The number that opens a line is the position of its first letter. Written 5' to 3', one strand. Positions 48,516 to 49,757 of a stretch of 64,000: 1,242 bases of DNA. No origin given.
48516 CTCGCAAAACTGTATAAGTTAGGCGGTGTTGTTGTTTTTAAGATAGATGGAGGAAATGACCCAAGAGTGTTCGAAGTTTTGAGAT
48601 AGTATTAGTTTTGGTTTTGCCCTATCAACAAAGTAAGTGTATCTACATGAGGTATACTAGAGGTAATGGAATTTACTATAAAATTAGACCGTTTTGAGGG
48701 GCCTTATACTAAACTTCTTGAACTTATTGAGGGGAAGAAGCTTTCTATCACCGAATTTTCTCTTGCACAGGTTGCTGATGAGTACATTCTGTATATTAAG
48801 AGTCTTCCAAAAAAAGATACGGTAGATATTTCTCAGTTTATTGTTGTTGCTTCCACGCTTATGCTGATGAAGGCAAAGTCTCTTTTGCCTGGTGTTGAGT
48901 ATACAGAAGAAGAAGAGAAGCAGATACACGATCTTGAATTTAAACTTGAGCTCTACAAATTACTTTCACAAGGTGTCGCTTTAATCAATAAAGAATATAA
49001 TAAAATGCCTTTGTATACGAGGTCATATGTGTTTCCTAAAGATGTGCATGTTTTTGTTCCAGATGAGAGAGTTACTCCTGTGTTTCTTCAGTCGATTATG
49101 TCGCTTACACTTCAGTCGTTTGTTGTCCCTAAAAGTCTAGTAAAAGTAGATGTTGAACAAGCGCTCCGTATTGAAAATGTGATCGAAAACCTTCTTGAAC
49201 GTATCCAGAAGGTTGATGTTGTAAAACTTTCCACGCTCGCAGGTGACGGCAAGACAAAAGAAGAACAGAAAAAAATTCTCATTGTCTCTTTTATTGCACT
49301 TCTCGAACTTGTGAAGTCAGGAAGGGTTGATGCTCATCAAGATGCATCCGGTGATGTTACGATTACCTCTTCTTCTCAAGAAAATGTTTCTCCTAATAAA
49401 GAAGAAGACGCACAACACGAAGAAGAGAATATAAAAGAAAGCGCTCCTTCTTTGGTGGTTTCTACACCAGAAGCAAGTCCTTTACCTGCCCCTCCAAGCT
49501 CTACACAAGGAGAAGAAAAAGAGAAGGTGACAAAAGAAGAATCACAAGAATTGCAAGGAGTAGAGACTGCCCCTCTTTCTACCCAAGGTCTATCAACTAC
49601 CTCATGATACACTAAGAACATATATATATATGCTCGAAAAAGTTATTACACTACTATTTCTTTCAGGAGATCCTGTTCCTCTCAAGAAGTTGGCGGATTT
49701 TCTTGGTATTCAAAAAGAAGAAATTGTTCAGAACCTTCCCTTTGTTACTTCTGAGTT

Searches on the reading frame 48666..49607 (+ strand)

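Call 28: search_protein_families(library=pfam, proteins=[window:48666-49607:+], max_evalue=0.001)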
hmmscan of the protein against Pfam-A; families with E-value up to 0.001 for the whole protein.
window:48666-49607:+ (313 aa): 1 family
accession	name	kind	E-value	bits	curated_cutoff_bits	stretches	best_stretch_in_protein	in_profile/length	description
PF02616.19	SMC_ScpA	-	5.5e-16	59.7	24.6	1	20-227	1-222/232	Segregation and condensation protein ScpA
